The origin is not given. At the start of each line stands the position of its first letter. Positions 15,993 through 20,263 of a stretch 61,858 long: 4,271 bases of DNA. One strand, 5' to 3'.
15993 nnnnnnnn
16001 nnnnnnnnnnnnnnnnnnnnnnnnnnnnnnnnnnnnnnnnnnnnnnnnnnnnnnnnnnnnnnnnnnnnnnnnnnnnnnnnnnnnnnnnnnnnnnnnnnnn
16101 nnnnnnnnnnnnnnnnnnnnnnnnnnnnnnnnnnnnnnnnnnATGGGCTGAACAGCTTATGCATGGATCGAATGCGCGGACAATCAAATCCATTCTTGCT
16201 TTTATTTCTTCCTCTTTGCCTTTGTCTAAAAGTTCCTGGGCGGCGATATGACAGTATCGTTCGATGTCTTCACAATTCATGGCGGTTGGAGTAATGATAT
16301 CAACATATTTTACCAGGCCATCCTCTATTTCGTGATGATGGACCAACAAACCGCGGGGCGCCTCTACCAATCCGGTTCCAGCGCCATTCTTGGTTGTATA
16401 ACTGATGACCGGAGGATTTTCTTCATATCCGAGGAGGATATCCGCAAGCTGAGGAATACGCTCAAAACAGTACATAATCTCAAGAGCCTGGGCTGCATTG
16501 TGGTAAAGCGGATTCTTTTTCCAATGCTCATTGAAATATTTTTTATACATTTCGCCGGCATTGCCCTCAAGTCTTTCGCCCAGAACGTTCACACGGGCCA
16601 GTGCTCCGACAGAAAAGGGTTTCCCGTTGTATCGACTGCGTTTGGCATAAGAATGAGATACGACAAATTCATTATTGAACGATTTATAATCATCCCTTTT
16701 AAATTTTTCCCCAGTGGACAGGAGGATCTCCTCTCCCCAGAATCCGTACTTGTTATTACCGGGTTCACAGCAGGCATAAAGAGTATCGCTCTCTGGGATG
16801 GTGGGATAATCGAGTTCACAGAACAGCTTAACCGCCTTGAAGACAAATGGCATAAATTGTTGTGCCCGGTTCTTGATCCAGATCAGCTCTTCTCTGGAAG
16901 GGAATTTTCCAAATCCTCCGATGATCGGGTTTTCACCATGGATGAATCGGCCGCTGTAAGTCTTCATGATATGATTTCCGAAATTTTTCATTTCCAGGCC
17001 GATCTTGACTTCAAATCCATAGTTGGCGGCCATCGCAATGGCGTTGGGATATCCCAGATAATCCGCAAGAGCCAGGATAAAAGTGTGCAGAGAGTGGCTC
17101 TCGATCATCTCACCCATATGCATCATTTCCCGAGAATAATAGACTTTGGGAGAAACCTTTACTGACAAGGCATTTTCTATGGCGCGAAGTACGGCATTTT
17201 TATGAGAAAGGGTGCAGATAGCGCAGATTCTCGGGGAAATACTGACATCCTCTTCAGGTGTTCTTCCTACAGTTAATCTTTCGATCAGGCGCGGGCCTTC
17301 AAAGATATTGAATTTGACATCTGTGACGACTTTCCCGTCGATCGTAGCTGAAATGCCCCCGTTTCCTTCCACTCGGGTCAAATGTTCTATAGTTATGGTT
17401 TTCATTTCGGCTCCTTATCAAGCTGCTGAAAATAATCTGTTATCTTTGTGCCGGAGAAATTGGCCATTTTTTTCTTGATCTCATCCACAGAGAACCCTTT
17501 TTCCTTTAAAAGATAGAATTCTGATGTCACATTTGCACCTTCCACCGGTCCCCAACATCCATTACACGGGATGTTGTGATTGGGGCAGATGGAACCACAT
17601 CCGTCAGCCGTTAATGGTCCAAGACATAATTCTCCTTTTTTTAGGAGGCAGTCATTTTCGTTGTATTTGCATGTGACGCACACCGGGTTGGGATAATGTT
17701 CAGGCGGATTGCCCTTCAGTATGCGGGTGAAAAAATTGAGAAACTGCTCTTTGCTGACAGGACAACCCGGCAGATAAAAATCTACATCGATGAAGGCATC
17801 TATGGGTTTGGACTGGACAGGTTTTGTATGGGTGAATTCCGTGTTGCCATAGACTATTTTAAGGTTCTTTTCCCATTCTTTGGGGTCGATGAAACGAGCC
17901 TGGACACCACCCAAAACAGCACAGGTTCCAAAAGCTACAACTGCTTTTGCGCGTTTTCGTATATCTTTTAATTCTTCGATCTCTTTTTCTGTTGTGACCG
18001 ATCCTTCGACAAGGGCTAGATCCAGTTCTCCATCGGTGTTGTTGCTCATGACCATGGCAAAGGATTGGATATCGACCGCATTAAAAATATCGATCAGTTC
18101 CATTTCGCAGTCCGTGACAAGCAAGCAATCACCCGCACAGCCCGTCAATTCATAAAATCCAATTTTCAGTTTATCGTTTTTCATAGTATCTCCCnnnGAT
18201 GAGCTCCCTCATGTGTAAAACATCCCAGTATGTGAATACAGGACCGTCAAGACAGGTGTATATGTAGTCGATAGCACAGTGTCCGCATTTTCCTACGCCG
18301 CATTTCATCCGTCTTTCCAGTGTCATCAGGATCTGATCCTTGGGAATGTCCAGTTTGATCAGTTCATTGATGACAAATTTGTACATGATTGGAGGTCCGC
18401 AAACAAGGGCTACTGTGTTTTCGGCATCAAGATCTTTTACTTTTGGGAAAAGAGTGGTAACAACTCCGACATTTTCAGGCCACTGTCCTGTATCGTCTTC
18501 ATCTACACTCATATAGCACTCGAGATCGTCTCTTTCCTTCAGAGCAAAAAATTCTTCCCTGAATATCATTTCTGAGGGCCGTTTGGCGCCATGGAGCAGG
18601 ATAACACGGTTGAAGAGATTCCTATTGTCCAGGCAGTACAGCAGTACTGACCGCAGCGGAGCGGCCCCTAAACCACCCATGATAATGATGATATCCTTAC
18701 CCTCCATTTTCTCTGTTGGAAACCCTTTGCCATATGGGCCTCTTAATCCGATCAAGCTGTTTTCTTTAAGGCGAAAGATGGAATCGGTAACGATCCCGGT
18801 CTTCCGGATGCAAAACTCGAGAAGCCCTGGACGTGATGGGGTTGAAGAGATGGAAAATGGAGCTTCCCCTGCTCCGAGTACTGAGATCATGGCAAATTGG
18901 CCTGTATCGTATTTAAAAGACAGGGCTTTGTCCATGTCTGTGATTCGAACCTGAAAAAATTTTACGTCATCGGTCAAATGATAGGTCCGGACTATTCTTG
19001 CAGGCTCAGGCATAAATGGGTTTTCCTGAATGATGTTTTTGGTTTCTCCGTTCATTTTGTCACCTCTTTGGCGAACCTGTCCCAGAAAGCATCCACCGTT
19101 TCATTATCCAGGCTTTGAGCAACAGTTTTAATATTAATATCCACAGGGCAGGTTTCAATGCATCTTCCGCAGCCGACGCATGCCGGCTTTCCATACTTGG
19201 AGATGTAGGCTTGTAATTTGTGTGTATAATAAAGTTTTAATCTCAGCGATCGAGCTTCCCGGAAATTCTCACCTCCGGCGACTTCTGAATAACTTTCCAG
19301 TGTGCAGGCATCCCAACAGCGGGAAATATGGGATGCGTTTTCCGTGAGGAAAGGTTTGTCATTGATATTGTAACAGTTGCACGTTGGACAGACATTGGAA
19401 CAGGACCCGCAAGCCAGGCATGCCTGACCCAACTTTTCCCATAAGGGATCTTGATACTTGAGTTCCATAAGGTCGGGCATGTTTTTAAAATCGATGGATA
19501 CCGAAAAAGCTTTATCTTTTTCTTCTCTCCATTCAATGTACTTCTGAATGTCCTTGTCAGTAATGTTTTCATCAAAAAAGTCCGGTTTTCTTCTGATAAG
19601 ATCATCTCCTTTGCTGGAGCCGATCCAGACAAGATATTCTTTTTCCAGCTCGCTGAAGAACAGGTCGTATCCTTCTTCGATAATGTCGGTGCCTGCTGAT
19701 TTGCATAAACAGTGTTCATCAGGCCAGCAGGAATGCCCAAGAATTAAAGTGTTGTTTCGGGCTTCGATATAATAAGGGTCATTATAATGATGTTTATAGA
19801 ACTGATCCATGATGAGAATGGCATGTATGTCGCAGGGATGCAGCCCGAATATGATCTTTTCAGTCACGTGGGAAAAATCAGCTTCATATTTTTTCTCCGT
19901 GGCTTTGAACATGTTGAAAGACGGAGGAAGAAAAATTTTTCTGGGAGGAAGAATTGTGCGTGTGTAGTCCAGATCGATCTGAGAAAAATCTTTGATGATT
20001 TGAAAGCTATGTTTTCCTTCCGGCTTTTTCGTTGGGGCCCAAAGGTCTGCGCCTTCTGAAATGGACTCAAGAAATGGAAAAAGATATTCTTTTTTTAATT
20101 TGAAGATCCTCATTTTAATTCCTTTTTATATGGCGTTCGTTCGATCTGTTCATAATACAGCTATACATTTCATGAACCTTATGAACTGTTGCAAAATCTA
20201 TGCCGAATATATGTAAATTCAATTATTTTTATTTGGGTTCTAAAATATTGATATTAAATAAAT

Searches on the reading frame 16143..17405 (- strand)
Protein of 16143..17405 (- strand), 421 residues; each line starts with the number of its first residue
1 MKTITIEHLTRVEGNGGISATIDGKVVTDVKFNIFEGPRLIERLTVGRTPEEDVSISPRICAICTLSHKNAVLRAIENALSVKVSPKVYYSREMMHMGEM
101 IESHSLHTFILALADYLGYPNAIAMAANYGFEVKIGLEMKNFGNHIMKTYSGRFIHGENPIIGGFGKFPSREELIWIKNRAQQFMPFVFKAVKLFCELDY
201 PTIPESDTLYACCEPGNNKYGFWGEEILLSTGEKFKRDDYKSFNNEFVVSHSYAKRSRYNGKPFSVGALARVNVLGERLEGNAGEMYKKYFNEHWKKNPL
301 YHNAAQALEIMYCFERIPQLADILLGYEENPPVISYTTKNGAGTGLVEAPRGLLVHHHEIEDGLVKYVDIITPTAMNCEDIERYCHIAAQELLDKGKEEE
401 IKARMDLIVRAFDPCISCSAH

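Call 19: search_solved_structures(query=window:16143-17405:-, max_evalue=1e-10, show_alignments=1)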
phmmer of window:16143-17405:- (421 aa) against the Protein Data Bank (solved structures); distinct sequences matched with E-value up to 1e-10: 65 (the best 60 are shown).
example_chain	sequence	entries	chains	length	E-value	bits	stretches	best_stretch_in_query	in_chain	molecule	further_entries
5yxy_A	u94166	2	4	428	5.5e-98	331.9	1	4-421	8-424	Cytosolic NiFe-hydrogenase, alpha subunit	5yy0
9e15_B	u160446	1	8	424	1e-97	331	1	4-421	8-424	Sulfhydrogenase 1 subunit alpha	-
9e1j_B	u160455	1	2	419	1.1e-97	331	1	4-421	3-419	Sulfhydrogenase 1 subunit alpha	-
9nez_D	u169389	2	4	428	1.1e-97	330.9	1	4-421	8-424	Sulfhydrogenase 1 subunit alpha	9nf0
7t2r_D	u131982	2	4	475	1.1e-42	149.7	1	5-421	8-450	NiFe hydrogenase large subunit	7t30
5odc_F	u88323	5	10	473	4.5e-38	134.5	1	3-421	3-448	Methyl-viologen reducing hydrogenase subunit A | Methyl-viologen reducing hydrogenase, subunit A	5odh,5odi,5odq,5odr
9sfi_g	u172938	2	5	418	1.1e-37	133.3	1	3-390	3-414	Coenzyme F420-reducing hydrogenase, alpha subunit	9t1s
5xf9_D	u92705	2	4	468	4.6e-36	127.9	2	3-195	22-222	NAD-reducing hydrogenase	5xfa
9sw2_F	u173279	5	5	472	3.2e-34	121.9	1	3-421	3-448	F420-non-reducing hydrogenase subunit A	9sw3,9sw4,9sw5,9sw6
5jsu_B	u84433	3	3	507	4.4e-26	95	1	3-188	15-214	Periplasmic [NiFeSe] hydrogenase, large subunit, selenocysteine-containing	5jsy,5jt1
6z8m_B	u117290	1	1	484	3.1e-25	92.2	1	3-188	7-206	Periplasmic [NiFeSe] hydrogenase, large subunit, selenocysteine-containing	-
6ruc_B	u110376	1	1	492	3.4e-25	92.1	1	3-188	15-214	Periplasmic [NiFeSe] hydrogenase, large subunit, selenocysteine-containing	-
6z8o_B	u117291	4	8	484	8.2e-25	90.9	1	3-188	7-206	Periplasmic [NiFeSe] hydrogenase, large subunit, selenocysteine-containing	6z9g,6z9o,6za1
6ru9_B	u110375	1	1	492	8.9e-25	90.7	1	3-188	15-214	Periplasmic [NiFeSe] hydrogenase, large subunit, selenocysteine-containing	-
3ze6_B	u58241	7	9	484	1.1e-24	90.4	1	3-188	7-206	PERIPLASMIC [NIFESE] HYDROGENASE, LARGE SUBUNIT, SELENOCYS SELENOCYSTEINE-CONTAINING | PERIPLASMIC [NIFESE] HYDROGENASE, LARGE SUBUNIT, SELENOCYSTEINE-CONTAININ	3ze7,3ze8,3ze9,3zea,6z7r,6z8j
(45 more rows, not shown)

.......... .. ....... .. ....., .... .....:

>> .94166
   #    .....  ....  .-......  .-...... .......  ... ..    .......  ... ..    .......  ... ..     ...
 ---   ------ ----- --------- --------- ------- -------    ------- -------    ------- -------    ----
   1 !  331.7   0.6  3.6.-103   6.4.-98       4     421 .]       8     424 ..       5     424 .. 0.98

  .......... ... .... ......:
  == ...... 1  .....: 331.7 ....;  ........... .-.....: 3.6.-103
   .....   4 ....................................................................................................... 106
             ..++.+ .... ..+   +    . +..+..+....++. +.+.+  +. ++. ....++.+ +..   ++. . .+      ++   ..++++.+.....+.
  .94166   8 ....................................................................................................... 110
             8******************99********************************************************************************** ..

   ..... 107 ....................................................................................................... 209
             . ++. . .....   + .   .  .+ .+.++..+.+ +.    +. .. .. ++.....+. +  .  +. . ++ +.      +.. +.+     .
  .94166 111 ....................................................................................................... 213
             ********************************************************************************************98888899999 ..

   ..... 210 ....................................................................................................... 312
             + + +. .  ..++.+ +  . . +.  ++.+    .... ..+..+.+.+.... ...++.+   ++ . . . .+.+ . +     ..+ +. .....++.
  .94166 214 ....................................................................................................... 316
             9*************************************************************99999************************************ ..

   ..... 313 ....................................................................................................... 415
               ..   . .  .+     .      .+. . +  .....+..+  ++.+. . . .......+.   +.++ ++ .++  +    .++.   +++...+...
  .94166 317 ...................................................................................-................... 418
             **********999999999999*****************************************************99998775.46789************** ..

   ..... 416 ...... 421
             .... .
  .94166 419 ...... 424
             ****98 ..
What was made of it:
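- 16143..17405 (-): Large-subunit module, residues 1-421. Matches P. furiosus and T. kodakarensis SHI alpha at E about 1e-98 over residues 4-421 (call 19).
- On [NiFe] hydrogenase large subunit, group 3b (HyhL / SHI alpha type): The next group (3c/3d) matches at 1e-43 or weaker (call 19).
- Checked: Best PDB relatives are the T. kodakarensis and P. furiosus soluble hydrogenase alpha subunits, E about 1e-98 (call 19).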

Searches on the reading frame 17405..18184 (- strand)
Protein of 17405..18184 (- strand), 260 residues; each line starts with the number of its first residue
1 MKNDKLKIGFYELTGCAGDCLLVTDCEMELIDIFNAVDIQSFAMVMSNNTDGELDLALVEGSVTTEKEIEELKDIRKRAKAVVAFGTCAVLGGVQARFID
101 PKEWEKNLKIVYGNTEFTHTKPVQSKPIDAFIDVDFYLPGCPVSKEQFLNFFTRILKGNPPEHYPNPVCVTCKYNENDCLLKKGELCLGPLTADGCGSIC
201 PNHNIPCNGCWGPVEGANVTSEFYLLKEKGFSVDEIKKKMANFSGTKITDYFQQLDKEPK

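Call 3: search_protein_families(library=pfam, proteins=[window:17405-18184:-], max_evalue=0.01)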
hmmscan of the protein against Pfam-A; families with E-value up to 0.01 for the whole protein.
window:17405-18184:- (260 aa): 1 family
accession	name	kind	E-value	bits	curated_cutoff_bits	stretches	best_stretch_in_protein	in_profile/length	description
PF01058.29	Oxidored_q6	-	2.4e-25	89.2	27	1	16-153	1-126/128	NADH ubiquinone oxidoreductase, 20 Kd subunit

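Call 24: search_protein_families(library=ncbifam, proteins=[window:17405-18184:-], max_evalue=0.00001)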
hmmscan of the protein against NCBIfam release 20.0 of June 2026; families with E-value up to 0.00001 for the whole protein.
window:17405-18184:- (260 aa): 9 families
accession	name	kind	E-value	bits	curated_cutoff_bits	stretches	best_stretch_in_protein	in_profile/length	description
NF040836.1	sulfhyd_HydD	equivalog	6.4e-56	189.4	500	1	1-245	1-246/261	NADPH-dependent hydrogenase/sulfhydrogenase 1 subunit delta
NF040831.1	sulfhyd_ShyD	equivalog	8.4e-55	186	460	1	6-244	1-238/240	NAD(P)-dependent hydrogenase/sulfhydrogenase 2 subunit delta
NF045875.1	F420_non_VhuG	exception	1.3e-30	106.7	450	2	3-174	2-182/286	F420-non-reducing hydrogenase subunit VhuG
TIGR03294.1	FrhG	equivalog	3.3e-22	79.4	245.5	1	6-179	2-162/228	coenzyme F420 hydrogenase subunit gamma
NF005012.1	PRK06411.1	subfamily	3.4e-09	36.4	116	0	26-94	46-116/166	NADH-quinone oxidoreductase subunit NuoB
TIGR01957.1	nuoB_fam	subfamily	1.5e-08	34.6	142.7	0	25-95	28-101/145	NADH-quinone oxidoreductase subunit B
NF011392.0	PRK14817.1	equivalog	2.2e-07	30.7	271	0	126-150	127-151/182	NADH-quinone oxidoreductase subunit B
TIGR00391.1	hydA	subfamily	1.2e-06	27.9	179.5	0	63-111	134-182/365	hydrogenase small subunit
NF011395.0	PRK14820.1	equivalog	7e-06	25.9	263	0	127-155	125-153/180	NADH-quinone oxidoreductase subunit B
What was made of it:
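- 17402..18184 (-): Group-3b small (delta) subunit. NCBIfam sulfhyd_HydD 6e-56 (calls 3, 24).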

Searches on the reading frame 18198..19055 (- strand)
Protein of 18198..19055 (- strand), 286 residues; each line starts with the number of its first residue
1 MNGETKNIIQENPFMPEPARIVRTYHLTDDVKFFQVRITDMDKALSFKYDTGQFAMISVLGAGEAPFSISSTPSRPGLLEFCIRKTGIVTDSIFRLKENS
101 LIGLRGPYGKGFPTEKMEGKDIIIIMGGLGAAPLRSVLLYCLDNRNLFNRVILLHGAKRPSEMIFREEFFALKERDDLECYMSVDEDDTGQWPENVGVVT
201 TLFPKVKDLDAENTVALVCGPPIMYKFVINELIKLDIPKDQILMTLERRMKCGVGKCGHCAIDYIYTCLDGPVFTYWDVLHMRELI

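Call 3: search_protein_families(library=pfam, proteins=[window:18198-19055:-], max_evalue=0.01)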
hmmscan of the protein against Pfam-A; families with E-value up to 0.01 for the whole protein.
window:18198-19055:- (286 aa): 3 families
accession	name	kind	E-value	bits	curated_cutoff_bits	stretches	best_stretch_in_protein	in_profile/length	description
PF00175.26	NAD_binding_1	-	8.7e-14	52.5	22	1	125-228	2-107/109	Oxidoreductase NAD-binding domain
PF10418.14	DHODB_Fe-S_bind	-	1.8e-11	44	23.9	1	247-279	1-40/41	Iron-sulfur cluster binding domain of dihydroorotate dehydrogenase B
PF00970.30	FAD_binding_6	-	3.9e-06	27.6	21.1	1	20-110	3-96/99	Oxidoreductase FAD-binding domain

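Call 24: search_protein_families(library=ncbifam, proteins=[window:18198-19055:-], max_evalue=0.00001)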
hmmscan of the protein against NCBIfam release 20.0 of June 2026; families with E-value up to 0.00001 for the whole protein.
window:18198-19055:- (286 aa): 21 families
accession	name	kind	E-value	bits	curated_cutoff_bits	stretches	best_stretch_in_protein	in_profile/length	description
NF006220.0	PRK08345.1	subfamily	6.3e-93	311.2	395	1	9-286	3-294/294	cytochrome-c3 hydrogenase subunit gamma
NF040830.1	sulfhyd_ShyC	equivalog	7e-76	255.1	600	1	12-286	2-288/288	NAD(P)-dependent hydrogenase/sulfhydrogenase 2 subunit gamma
NF040835.1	sulfhyd_HydG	equivalog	1e-69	235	650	1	7-282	8-287/292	NADPH-dependent hydrogenase/sulfhydrogenase 1 subunit gamma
TIGR02911.1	sulfite_red_B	equivalog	4.9e-57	193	288.6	1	44-277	26-254/261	anaerobic sulfite reductase subunit AsrB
NF000796.0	PRK00054.1-1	equivalog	7e-41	140.1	224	1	36-277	18-233/254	dihydroorotate dehydrogenase electron transfer subunit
NF000798.0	PRK00054.1-3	equivalog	2.6e-22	79.6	219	1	41-279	23-242/244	dihydroorotate dehydrogenase electron transfer subunit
NF004862.0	PRK06222.1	subfamily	7.4e-20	71.6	220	1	20-275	3-244/281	sulfide/dihydroorotate dehydrogenase-like FAD/NAD-binding protein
NF009414.0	PRK12778.1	equivalog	3.7e-18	65.1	1103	1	20-275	3-244/752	bifunctional dihydroorotate dehydrogenase B NAD binding subunit/NADPH-dependent glutamate synthase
NF000799.0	PRK00054.1-4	equivalog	1.9e-16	60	314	1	52-279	36-256/258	dihydroorotate dehydrogenase electron transfer subunit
TIGR01941.1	nqrF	equivalog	1.8e-15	56.8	295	1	85-244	238-400/405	NADH:ubiquinone reductase (Na(+)-transporting) subunit F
NF005963.0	PRK08051.1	equivalog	2.1e-14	53.4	230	1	34-232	19-214/233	NAD(P)H-flavin reductase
NF045803.1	MethMoxFADbindMmoC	equivalog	3.3e-14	52.4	500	1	19-244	109-337/343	aromatic/alkene monooxygenase hydroxylase FAD-binding subunit MmoC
NF052252.1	flav_redu_LuxG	exception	3.4e-13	49.3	340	1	33-234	15-215/232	flavin mononucleotide reductase LuxG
NF004470.0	PRK05802.1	equivalog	5.9e-13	48.5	313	1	19-264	68-305/330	sulfide/dihydroorotate dehydrogenase-like FAD/NAD-binding protein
NF040810.1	BenC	equivalog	1.1e-12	47.8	430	1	24-237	112-320/333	benzoate 1,2-dioxygenase electron transfer component BenC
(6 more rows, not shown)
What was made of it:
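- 18195..19055 (-): Group-3b gamma subunit (FAD/NAD(P)-binding, Fe-S). Calls 3 and 24.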

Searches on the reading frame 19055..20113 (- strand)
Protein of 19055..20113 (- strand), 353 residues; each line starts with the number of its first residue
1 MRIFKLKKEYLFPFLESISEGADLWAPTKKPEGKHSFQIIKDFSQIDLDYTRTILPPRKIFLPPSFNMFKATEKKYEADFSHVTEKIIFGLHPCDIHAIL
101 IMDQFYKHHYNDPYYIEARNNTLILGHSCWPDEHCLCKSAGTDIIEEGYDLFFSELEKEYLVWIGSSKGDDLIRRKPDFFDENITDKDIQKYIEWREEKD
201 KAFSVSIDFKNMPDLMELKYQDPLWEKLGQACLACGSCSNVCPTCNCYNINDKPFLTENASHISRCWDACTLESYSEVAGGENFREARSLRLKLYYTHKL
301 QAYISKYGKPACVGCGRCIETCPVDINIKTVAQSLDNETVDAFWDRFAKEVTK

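Call 10: search_protein_families(library=pfam, proteins=[window:19055-20113:-], max_evalue=0.001)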
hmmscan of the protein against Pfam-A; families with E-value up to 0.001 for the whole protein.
window:19055-20113:- (353 aa): 12 families
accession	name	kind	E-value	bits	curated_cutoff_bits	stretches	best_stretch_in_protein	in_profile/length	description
PF17179.9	Fer4_22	-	3e-29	102.1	27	1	232-326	2-95/95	4Fe-4S dicluster domain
PF13484.11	Fer4_16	-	2.3e-06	28.7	30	0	265-324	7-65/66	4Fe-4S double cluster binding domain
PF14697.11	Fer4_21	-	5.4e-06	26.9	35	0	307-325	36-54/59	4Fe-4S dicluster domain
PF13183.11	Fer4_8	-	7.7e-05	23.6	27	0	230-326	3-68/68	4Fe-4S dicluster domain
PF13187.11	Fer4_9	-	0.0001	22.7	27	0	311-330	1-20/52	4Fe-4S dicluster domain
PF00037.32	Fer4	-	0.00012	22.2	21.1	0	312-325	8-21/24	4Fe-4S binding domain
PF13746.11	Fer4_18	-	0.00016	22.3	27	0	295-331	44-80/114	4Fe-4S dicluster domain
PF12797.12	Fer4_2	-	0.00017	21.8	24.5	0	311-324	9-22/22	4Fe-4S binding domain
PF25160.1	LdpA_Fe-S-bd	-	0.00039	20.6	27.6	1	311-326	27-42/49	LdpA Fe-S cluster-binding domain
PF12838.12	Fer4_7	-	0.00051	20.9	27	0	232-326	2-52/52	4Fe-4S dicluster domain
PF13237.11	Fer4_10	-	0.0006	20.1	25.5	0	310-327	7-22/53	4Fe-4S dicluster domain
PF12798.12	Fer4_3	-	0.00073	20.6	27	0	312-326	1-15/15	4Fe-4S binding domain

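Call 24: search_protein_families(library=ncbifam, proteins=[window:19055-20113:-], max_evalue=0.00001)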
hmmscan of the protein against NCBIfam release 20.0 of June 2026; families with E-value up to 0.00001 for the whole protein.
window:19055-20113:- (353 aa): 3 families
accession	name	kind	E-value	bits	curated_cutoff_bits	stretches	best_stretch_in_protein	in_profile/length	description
NF040829.1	sulfhyd_ShyB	equivalog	3.4e-88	295.9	690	1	1-332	1-326/334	NAD(P)-dependent hydrogenase/sulfhydrogenase 2 subunit beta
NF040833.1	sulfhyd_HydB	equivalog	6e-82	275.4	750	1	1-328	1-328/367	NADPH-dependent hydrogenase/sulfhydrogenase 1 subunit beta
TIGR02910.1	sulfite_red_A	equivalog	2.1e-40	139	323.15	1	36-338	42-329/334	anaerobic sulfite reductase subunit AsrA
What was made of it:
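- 19052..20113 (-): Group-3b beta subunit (4Fe-4S). Calls 10 and 24 (sulfhyd_ShyB 3e-88).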
